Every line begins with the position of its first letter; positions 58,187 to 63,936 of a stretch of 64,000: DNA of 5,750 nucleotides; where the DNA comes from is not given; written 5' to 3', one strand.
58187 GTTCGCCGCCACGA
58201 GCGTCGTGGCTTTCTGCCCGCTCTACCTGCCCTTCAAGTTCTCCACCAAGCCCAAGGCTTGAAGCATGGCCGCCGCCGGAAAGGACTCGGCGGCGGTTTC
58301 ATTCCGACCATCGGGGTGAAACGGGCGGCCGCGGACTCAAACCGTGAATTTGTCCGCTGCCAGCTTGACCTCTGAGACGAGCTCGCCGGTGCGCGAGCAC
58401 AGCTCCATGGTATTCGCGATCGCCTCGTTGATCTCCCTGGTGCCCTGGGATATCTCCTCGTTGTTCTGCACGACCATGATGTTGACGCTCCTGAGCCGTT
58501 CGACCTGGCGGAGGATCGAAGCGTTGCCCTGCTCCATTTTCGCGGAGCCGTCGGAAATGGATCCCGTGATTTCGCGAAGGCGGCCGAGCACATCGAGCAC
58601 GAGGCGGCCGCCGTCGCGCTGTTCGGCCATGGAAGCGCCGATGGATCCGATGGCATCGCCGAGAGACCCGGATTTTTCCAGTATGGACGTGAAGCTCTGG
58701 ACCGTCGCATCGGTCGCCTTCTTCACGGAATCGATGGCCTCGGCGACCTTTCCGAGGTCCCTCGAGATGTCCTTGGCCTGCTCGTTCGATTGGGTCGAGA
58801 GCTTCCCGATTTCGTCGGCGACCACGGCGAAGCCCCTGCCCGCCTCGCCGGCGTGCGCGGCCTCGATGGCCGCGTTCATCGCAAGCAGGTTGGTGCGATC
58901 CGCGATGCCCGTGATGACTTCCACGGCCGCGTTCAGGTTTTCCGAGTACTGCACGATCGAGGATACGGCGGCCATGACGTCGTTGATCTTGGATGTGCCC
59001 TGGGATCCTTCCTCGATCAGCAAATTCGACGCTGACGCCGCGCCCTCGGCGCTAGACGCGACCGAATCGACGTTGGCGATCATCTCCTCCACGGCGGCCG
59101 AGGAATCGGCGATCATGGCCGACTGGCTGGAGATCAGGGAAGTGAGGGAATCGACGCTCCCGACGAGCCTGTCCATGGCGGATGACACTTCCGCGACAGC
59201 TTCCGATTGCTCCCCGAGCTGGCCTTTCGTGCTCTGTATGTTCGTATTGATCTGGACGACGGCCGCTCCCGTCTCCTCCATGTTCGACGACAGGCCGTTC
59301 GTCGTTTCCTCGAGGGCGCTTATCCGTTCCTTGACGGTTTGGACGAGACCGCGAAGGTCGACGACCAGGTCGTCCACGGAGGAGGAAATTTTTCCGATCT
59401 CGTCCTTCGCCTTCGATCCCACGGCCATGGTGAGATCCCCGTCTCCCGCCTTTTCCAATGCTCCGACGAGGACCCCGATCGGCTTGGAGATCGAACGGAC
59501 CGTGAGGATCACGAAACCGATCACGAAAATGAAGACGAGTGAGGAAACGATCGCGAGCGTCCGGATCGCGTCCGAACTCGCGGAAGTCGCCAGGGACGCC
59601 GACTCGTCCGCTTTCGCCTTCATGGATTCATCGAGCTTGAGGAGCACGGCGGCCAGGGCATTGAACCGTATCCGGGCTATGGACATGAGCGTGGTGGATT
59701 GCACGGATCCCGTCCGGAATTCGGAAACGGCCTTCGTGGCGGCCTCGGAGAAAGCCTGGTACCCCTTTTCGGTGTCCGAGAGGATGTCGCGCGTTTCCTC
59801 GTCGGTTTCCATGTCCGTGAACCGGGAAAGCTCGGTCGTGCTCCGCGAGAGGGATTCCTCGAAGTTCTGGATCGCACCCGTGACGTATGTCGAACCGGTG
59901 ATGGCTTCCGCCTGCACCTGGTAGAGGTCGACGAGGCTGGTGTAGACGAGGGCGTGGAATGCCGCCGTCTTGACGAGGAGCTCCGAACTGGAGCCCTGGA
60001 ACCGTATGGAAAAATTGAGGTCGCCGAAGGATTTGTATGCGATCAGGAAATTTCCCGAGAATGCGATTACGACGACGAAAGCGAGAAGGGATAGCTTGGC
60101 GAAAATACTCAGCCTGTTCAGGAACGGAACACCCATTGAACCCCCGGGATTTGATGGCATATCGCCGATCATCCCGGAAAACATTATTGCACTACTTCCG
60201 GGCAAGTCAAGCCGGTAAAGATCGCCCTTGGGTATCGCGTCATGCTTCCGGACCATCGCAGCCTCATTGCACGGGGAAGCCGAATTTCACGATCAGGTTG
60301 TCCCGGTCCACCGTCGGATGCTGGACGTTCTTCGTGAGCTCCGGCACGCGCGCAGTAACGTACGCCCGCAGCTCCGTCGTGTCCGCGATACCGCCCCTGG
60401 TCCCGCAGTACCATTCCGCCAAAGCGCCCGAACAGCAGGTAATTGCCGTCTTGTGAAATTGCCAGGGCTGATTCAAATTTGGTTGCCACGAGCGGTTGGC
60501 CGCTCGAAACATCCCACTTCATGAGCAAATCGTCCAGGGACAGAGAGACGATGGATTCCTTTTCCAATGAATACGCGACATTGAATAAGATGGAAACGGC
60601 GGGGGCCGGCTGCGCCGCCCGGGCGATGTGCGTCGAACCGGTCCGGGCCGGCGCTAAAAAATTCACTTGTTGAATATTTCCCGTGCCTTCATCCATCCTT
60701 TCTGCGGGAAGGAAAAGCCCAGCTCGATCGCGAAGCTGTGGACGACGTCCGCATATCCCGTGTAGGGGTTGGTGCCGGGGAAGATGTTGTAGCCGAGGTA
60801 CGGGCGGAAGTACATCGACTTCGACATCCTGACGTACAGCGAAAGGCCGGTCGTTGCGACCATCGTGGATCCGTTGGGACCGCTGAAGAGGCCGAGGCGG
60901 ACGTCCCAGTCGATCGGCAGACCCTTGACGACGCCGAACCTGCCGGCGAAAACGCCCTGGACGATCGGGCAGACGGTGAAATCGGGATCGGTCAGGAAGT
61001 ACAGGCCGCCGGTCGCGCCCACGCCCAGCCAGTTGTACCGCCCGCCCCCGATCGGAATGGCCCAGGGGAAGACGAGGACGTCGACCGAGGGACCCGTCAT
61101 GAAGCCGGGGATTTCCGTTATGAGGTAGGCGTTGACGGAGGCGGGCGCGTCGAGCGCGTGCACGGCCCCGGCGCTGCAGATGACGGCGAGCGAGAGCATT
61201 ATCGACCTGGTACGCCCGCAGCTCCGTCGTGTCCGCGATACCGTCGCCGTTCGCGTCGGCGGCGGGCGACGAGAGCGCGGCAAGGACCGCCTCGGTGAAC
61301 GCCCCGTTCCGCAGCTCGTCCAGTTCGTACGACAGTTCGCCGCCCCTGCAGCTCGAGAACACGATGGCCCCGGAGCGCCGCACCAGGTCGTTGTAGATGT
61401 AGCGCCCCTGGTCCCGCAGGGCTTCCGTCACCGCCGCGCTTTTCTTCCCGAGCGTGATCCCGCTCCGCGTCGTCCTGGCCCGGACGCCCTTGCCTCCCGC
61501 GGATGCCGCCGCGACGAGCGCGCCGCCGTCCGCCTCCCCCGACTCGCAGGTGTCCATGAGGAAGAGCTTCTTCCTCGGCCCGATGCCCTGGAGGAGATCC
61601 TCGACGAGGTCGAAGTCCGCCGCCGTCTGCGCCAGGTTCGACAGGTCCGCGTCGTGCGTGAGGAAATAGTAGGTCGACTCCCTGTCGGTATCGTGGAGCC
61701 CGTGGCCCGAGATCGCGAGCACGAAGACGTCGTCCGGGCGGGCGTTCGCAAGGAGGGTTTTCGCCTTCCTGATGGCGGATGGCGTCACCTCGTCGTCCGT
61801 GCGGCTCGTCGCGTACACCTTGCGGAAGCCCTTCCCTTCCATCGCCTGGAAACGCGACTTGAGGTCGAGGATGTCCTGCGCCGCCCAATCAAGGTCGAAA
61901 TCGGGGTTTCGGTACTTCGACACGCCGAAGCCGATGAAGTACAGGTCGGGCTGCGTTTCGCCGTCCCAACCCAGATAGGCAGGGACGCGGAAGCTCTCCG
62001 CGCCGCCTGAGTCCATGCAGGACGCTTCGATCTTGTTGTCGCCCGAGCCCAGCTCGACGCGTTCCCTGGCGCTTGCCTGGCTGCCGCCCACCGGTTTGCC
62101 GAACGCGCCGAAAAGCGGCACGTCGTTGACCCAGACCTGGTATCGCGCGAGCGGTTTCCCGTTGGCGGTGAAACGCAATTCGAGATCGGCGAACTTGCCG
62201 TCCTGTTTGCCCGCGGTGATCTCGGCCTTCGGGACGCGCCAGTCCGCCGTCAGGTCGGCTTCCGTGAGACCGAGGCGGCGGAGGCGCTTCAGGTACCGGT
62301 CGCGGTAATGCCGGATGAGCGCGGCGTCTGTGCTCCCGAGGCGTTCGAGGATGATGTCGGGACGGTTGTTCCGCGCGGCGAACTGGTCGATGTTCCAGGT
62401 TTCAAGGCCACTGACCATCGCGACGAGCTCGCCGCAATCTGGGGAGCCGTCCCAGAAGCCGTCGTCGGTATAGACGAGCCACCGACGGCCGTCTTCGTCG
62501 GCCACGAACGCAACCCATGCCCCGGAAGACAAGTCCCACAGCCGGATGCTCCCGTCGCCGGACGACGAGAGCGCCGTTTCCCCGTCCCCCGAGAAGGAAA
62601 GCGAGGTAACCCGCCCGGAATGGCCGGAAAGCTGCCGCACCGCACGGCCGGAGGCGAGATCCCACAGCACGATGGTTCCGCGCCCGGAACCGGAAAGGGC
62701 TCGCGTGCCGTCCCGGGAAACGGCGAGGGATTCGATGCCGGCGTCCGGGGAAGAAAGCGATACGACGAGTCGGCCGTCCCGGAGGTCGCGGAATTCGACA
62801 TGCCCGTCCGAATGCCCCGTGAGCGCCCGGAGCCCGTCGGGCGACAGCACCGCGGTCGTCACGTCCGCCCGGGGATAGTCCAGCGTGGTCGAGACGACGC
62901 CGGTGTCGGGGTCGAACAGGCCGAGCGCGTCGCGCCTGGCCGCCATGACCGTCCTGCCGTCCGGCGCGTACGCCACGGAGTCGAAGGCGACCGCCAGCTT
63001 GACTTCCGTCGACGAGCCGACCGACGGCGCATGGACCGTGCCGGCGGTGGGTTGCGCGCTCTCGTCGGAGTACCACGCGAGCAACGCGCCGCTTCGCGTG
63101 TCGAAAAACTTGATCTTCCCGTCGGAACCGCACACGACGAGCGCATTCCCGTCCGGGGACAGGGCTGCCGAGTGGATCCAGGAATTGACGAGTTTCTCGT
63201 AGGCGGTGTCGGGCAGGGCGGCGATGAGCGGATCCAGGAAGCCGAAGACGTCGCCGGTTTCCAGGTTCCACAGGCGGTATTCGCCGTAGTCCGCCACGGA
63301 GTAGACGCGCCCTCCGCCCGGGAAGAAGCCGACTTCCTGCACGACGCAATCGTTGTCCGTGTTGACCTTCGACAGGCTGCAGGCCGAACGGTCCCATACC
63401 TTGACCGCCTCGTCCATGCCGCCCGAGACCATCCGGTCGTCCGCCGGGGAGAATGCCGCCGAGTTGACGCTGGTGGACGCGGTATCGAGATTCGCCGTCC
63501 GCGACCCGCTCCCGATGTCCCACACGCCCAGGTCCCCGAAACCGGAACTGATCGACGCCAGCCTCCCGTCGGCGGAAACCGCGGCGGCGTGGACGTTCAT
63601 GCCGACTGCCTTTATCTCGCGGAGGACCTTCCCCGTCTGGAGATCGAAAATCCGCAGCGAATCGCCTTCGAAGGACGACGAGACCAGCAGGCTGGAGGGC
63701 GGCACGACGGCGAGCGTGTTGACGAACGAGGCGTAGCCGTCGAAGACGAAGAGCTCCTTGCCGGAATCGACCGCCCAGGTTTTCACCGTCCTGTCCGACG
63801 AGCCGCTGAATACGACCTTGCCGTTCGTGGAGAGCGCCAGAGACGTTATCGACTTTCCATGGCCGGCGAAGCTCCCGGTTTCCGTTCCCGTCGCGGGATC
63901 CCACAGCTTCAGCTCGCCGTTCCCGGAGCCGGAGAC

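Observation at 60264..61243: WD40-caspase gene split by an 0.82-kb insert flanked by perfect 34-bp direct repeats; the insert carries an OMP gene and a low-GC WD40-like fragment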

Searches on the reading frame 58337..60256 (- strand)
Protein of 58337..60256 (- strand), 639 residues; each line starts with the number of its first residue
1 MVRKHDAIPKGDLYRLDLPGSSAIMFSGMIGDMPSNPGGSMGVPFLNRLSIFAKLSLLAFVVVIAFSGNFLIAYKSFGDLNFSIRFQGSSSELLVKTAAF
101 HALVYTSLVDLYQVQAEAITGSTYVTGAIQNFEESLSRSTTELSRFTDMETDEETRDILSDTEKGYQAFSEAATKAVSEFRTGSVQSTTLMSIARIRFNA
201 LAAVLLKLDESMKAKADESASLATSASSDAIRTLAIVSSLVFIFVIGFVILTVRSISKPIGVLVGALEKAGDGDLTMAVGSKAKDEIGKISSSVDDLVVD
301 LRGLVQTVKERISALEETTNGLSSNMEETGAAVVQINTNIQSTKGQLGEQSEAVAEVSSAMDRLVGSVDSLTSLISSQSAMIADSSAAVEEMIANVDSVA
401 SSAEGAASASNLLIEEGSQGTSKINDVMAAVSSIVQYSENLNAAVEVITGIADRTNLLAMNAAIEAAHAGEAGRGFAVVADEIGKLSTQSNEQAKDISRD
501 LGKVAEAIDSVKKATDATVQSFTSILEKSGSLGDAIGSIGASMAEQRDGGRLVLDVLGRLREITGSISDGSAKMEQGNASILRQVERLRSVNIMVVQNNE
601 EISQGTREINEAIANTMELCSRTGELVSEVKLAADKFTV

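Call 20: find_encoding_contigs(protein=window:58337-60256:-, flank=10000, max_places=10)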
Protein window:58337-60256:- (639 aa): 2 contigs read that carry it; 1 place shown.
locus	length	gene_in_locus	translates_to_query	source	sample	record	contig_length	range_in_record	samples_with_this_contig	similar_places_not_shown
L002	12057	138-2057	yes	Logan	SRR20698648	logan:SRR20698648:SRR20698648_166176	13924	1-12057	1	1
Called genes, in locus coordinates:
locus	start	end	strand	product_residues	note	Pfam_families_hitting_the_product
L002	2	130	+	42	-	?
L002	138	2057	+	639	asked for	PF00672:HAMP (weak), PF00015:MCPsignal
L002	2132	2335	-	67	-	PF11127:YgaP-like_TM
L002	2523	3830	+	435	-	PF02535:Zip (faint), PF00027:cNMP_binding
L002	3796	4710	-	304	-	PF02743:dCache_1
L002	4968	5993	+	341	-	PF08240:ADH_N, PF16912:Glu_dehyd_C, PF00107:ADH_zinc_N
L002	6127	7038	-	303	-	-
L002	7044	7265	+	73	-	-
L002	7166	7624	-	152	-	PF04073:tRNA_edit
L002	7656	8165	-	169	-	PF00990:GGDEF (faint)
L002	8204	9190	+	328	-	PF00176:SNF2-rel_dom (weak)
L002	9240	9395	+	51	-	-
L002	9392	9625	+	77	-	-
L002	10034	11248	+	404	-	PF02463:SMC_N, PF13175:AAA_15, PF13476:AAA_23 (weak), PF13304:AAA_21, PF13175:AAA_15 (weak)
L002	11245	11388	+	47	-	-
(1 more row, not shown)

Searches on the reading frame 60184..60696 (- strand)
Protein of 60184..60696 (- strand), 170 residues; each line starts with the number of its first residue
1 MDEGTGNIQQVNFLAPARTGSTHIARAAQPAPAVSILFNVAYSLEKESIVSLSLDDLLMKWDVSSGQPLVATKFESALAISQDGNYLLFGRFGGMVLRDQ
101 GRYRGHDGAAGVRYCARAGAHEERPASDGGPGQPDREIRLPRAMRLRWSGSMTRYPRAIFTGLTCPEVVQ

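Call 29: find_encoding_contigs(protein=window:60184-60696:-, flank=10000)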
Protein window:60184-60696:- (170 aa): no gene with exactly this product is on record in the collection.

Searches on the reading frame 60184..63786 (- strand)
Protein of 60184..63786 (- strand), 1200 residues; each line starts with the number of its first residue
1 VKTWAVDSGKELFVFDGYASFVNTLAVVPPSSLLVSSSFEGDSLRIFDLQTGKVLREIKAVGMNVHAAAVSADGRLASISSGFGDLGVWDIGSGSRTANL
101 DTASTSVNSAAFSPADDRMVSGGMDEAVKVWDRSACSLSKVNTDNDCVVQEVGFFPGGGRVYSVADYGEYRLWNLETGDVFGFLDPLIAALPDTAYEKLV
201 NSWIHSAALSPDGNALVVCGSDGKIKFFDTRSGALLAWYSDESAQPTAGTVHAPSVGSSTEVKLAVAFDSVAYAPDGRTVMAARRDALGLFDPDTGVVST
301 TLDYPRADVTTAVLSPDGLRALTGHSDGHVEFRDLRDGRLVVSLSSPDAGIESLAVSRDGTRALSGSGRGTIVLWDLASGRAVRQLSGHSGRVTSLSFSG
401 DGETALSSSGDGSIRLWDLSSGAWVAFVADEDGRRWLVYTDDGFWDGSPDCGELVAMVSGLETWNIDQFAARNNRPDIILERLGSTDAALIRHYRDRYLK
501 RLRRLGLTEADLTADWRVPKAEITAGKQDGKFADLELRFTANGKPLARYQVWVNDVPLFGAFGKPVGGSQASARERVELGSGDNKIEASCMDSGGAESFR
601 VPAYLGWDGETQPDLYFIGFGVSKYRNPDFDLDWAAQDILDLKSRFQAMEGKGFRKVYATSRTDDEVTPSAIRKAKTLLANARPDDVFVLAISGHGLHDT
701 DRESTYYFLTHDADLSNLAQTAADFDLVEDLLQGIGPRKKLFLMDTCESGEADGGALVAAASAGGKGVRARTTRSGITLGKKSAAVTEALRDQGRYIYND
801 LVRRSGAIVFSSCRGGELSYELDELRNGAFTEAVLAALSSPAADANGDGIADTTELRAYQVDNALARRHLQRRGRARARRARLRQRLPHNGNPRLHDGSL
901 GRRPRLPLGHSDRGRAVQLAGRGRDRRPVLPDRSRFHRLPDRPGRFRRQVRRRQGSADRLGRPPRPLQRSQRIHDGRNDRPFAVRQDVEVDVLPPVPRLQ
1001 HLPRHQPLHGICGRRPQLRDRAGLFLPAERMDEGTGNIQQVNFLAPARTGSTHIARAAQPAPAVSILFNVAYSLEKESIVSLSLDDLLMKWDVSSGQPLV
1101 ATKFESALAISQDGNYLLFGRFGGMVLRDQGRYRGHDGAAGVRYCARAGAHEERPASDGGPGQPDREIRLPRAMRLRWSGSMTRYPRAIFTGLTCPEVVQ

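Call 28: find_encoding_contigs(protein=window:60184-63786:-, flank=10000)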
Protein window:60184-63786:- (1200 aa): no gene with exactly this product is on record in the collection.

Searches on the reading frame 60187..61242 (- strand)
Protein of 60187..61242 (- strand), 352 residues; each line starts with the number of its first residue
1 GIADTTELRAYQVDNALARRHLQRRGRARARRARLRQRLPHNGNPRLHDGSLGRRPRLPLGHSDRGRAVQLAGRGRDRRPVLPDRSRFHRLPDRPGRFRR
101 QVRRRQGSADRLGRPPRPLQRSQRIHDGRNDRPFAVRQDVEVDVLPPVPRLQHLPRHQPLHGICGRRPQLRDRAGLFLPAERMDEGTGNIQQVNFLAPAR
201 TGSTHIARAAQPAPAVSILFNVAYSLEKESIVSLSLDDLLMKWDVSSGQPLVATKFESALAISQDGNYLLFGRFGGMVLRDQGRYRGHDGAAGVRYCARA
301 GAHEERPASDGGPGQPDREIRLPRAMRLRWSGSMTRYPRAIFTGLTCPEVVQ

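Call 30: find_homologous_proteins(query=window:60187-61242:-, max_evalue=0.01)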
Query seq(352 aa): 8000 candidates shared short words with the query, none scored E <= 0.01.

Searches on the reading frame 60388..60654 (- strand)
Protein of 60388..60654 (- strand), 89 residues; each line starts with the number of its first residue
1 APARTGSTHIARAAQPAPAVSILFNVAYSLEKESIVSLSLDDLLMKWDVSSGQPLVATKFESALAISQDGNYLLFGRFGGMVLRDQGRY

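Call 7: search_protein_families(library=pfam, proteins=[window:60388-60654:-], max_evalue=1)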
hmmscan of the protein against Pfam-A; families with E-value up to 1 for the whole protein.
seq(89 aa): 4 families
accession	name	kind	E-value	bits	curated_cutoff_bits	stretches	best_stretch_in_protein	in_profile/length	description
PF25175.1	Beta-prop_WDR5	-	0.011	15.5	250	1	25-64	57-96/296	WDR5 beta-propeller domain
PF23414.1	Beta-prop_EML_2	-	0.022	14.6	90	1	26-82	4-63/266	Echinoderm microtubule-associated protein second beta-propeller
PF25174.1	Beta-prop_THOC3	-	0.038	13.4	305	1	29-77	55-107/272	THOC3 beta-propeller domain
PF24105.1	Beta-prop_CAF1B_HIR1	-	0.22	10.9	80.5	1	24-55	134-165/383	CAF1B/HIR1 beta-propeller domain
